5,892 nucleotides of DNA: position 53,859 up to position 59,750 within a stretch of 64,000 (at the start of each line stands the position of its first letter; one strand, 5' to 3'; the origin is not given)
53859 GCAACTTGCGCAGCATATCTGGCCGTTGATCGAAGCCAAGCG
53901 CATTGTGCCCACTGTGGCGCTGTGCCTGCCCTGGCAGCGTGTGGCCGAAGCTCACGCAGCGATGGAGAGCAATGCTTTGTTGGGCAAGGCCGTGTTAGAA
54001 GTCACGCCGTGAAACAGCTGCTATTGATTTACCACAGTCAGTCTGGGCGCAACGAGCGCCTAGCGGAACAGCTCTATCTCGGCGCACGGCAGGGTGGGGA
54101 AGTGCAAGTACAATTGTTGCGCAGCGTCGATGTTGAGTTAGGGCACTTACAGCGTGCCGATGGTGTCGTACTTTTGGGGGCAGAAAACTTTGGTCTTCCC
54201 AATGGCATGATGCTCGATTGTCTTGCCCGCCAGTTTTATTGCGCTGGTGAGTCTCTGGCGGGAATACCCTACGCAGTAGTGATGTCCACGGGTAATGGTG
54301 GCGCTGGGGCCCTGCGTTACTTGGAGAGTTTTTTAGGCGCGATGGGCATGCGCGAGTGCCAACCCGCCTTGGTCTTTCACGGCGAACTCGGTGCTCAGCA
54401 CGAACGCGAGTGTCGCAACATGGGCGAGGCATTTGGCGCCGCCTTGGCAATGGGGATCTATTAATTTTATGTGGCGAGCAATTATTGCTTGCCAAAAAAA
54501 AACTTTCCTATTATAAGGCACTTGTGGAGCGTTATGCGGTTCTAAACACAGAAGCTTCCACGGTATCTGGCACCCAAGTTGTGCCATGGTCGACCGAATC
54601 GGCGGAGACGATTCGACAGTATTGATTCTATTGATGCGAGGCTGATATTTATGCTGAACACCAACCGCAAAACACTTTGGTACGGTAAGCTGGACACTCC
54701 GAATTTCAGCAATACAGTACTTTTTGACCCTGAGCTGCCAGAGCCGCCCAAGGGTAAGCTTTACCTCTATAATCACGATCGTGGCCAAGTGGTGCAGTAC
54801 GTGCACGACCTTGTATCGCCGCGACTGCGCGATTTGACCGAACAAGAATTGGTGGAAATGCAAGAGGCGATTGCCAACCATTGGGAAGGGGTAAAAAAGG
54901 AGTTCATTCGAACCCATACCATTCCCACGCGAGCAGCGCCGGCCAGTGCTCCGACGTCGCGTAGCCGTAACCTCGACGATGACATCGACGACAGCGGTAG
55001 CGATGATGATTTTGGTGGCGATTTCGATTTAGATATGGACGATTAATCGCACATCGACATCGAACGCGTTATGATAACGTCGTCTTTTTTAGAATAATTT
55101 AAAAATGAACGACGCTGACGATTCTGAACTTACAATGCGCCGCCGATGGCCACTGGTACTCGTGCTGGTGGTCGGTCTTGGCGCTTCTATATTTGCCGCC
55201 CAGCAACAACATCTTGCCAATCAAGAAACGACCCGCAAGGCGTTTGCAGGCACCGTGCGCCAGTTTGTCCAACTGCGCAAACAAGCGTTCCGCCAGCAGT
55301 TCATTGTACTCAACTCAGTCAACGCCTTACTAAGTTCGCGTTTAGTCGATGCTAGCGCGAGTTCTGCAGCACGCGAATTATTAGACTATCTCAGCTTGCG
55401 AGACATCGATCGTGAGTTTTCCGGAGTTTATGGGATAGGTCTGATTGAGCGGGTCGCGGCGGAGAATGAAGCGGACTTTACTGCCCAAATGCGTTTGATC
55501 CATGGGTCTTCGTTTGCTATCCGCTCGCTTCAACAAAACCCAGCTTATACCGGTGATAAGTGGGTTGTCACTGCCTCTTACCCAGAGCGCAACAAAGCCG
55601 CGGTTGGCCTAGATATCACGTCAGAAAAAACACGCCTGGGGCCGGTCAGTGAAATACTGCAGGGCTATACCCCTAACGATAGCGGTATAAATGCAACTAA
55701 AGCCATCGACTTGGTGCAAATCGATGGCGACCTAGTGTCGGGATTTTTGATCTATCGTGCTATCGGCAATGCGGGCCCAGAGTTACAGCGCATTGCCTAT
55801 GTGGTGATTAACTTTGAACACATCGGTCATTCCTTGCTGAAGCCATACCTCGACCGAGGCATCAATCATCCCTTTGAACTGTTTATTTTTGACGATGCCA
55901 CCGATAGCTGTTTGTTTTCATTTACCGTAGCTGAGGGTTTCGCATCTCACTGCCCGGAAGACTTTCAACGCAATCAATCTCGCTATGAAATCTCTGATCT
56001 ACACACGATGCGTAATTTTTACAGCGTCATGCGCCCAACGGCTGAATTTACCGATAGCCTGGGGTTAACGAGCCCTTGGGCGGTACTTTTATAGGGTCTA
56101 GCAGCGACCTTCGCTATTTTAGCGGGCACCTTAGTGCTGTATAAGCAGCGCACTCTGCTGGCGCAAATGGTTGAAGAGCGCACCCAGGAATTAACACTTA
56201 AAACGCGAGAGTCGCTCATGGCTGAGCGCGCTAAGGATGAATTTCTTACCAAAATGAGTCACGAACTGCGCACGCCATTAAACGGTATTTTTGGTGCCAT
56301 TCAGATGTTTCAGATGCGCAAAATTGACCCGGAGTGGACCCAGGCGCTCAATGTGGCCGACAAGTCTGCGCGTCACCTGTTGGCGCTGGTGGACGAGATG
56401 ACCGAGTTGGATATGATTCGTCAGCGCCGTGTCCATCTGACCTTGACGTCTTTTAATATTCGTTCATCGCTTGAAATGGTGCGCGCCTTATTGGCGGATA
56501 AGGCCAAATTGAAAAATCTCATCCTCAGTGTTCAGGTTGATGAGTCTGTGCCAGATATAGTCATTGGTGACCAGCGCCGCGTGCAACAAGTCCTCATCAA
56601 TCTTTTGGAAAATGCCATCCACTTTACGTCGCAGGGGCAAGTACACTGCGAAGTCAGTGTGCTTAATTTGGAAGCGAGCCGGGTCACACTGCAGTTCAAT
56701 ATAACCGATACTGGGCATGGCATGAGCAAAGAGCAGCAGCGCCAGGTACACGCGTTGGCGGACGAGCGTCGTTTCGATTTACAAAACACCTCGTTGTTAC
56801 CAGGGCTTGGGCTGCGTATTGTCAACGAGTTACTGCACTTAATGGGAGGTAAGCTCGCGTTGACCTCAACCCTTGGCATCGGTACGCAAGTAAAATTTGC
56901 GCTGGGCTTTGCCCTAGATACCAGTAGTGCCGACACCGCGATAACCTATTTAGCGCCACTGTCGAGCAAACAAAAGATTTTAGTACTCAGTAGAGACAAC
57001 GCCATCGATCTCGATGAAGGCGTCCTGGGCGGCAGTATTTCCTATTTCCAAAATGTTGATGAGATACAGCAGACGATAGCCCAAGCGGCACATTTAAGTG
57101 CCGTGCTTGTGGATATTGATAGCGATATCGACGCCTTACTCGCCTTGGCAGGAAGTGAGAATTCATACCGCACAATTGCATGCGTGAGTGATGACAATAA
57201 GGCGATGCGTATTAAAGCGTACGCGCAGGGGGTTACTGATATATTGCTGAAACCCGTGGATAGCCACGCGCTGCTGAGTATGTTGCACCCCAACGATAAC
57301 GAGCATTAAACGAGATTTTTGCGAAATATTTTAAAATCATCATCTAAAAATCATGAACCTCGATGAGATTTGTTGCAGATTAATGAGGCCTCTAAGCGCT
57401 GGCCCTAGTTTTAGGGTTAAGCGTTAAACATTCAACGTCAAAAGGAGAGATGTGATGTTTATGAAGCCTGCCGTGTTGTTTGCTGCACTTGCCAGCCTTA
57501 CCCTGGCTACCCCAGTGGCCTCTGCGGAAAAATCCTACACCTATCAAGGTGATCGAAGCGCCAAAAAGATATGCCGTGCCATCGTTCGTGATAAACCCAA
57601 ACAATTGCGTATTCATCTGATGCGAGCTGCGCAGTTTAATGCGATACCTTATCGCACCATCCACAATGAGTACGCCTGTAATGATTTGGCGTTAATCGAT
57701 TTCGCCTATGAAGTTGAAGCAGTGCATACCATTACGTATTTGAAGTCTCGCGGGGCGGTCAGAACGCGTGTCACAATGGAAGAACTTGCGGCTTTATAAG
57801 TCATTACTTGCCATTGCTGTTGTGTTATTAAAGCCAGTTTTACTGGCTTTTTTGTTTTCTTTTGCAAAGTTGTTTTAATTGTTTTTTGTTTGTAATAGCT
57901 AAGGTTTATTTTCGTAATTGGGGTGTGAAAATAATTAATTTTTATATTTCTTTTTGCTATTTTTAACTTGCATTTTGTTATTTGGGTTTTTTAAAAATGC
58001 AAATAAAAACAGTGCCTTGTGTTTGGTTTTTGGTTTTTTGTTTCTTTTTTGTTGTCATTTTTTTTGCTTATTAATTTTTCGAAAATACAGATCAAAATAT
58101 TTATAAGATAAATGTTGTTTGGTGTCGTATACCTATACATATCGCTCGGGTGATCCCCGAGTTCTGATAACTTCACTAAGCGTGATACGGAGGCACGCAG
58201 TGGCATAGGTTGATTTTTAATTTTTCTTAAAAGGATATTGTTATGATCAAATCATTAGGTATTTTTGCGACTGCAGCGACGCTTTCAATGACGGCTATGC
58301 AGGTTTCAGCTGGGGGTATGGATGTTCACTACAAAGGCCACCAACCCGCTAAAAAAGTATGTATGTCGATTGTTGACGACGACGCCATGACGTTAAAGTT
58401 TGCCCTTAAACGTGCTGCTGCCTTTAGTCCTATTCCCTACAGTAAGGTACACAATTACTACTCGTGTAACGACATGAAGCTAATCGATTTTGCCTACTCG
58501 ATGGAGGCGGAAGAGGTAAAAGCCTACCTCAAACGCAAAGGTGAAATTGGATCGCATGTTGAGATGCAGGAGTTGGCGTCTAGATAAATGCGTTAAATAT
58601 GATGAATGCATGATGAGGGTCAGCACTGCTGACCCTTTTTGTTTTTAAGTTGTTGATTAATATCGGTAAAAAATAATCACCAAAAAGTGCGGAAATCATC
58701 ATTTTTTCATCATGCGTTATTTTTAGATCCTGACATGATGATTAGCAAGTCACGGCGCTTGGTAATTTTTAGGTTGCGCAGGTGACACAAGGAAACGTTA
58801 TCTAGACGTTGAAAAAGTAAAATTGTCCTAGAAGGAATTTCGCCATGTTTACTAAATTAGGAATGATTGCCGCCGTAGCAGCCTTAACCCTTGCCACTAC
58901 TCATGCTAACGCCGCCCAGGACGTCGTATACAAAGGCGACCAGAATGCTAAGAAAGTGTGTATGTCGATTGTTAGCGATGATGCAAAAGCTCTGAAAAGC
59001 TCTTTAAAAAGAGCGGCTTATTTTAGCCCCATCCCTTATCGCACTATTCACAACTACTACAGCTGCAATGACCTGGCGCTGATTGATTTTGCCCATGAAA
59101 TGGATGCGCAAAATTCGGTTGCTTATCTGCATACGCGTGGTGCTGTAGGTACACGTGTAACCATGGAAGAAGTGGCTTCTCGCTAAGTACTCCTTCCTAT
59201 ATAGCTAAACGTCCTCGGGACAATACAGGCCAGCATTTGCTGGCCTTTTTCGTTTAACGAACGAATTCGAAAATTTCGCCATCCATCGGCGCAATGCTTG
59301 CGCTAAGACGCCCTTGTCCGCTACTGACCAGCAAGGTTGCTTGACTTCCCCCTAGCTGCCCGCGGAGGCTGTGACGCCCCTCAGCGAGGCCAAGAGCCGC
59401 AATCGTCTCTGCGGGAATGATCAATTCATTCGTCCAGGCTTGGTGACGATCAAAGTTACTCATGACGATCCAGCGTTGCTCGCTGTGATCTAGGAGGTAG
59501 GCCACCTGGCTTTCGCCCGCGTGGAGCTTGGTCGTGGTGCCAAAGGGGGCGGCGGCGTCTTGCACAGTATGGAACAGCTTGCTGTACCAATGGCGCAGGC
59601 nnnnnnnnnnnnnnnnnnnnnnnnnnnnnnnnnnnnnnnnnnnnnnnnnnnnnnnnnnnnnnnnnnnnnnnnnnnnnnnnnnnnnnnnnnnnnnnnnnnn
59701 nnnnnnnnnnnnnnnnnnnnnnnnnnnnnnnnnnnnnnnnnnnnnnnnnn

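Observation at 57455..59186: Tandem array of three diverged paralogs of a small secreted two-cysteine protein, each with its own terminator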

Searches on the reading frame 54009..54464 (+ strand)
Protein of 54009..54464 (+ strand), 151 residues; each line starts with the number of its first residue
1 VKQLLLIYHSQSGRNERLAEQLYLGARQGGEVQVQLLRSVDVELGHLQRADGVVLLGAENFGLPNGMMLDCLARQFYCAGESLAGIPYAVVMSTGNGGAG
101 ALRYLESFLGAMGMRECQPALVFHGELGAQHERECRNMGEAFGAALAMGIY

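Call 76: search_protein_families(library=pfam, proteins=[window:54009-54464:+], max_evalue=0.001)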
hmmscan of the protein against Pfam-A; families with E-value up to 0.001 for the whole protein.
window:54009-54464:+ (151 aa): 1 family
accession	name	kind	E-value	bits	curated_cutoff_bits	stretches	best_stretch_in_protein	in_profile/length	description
PF00258.30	Flavodoxin_1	-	4.5e-05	24.1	25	1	6-123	1-127/143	Flavodoxin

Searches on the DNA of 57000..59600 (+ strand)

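Call 10: search_dna_similar(query=window:57300-59300:+, collection=plasmids, mode=distant, max_rows=10)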
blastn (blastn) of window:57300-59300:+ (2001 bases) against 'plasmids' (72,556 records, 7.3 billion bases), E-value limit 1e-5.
No match.

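Call 56: search_rna_families(source=window, start=57000, end=59600, threshold=evalue, max_evalue=1)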
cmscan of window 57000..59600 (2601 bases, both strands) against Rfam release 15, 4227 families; matches with E-value up to 1: 2.
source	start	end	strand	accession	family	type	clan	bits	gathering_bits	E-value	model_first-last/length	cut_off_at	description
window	57800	57855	+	RF00057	RyhB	Gene; sRNA;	-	25.1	55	0.097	1-67/67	no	RyhB RNA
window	58615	58637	+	RF01837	toga_FSE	Cis-reg; frameshift_element;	-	23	40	0.19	1-29/29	no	togavirus ribosomal frameshift element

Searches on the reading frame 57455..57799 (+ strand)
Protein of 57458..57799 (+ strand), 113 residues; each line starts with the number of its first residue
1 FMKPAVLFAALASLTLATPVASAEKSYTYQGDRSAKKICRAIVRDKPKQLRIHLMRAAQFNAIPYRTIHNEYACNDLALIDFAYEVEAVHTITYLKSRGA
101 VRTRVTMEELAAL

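Call 3: search_protein_families(library=pfam, proteins=[window:57458-57799:+], max_evalue=1)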
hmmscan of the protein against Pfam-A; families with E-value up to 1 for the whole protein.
window:57458-57799:+ (113 aa): 1 family
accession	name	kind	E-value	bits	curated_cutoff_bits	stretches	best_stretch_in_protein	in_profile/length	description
PF12514.13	DUF3718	-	7e-05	23.4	22.5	1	38-111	1-65/66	Protein of unknown function (DUF3718)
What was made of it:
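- All three reach the PF12514 cut-off (call 3).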

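Call 4: search_protein_families(library=ncbifam, proteins=[window:57458-57799:+], max_evalue=1)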
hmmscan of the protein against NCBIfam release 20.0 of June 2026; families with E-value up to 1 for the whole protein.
window:57458-57799:+ (113 aa): 0 families

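Call 30: list_cluster_members(proteins=[P0001, P0002, P0004, window:57455-57796:+])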
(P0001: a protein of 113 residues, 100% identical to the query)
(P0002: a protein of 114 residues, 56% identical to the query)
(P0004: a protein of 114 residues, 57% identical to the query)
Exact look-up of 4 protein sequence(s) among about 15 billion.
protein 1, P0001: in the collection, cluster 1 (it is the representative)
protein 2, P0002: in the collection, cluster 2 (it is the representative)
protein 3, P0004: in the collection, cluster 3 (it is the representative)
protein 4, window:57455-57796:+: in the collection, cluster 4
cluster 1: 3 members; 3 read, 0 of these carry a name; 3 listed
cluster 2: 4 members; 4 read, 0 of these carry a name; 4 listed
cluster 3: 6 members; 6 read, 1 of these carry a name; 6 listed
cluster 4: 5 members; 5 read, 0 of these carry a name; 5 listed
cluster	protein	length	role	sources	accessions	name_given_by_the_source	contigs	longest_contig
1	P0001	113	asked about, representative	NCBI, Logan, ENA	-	-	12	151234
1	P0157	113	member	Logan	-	-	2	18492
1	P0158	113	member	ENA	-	-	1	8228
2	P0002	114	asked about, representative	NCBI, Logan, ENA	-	-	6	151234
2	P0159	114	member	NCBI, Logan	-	-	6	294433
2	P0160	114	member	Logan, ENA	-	-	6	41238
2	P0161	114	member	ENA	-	-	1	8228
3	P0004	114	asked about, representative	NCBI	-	-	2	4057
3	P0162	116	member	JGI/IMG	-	hypothetical protein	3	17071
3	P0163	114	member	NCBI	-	-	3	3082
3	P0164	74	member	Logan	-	-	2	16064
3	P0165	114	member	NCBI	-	-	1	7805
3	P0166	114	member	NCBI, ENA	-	-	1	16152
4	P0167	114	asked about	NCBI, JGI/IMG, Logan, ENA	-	-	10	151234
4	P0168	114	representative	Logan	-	-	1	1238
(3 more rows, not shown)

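Call 89: search_protein_families(library=padloc, proteins=[window:57455-57796:+], max_evalue=0.1)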
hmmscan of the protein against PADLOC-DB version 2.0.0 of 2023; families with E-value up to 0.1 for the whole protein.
window:57455-57796:+ (114 aa): 1 family
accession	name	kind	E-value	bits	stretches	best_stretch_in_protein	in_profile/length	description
PDLC03116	Specificity_I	-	0.032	11.4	1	42-91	167-215/409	Type I specificity subunit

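Call 90: search_protein_families(library=phrogs, proteins=[window:57455-57796:+], max_evalue=0.1)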
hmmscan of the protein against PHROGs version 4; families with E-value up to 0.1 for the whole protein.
window:57455-57796:+ (114 aa): 0 families

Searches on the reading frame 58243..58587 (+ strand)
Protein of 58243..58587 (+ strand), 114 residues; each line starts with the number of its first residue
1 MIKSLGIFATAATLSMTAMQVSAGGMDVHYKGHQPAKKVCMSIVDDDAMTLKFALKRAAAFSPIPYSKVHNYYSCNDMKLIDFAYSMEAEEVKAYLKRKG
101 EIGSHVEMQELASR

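Call 3: search_protein_families(library=pfam, proteins=[window:58243-58587:+], max_evalue=1)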
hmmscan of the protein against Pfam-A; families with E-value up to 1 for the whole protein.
window:58243-58587:+ (114 aa): 3 families
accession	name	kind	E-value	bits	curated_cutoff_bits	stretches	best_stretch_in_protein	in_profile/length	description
PF12514.13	DUF3718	-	2.4e-05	24.9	22.5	1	39-100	1-57/66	Protein of unknown function (DUF3718)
PF20661.2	SutA-RBD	-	0.075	12.9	29.3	1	89-108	11-29/35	SutA RNAP-binding domain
PF14330.11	DUF4387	-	0.11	13.6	27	0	67-108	42-83/98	Domain of unknown function (DUF4387)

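Call 4: search_protein_families(library=ncbifam, proteins=[window:58243-58587:+], max_evalue=1)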
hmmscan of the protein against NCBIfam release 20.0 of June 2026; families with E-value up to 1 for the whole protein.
window:58243-58587:+ (114 aa): 0 families

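Call 89: search_protein_families(library=padloc, proteins=[window:58243-58584:+], max_evalue=0.1)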
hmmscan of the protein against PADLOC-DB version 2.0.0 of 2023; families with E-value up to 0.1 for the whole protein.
window:58243-58584:+ (114 aa): 0 families

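Call 90: search_protein_families(library=phrogs, proteins=[window:58243-58584:+], max_evalue=0.1)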
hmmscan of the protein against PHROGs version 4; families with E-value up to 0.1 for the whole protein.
window:58243-58584:+ (114 aa): 0 families
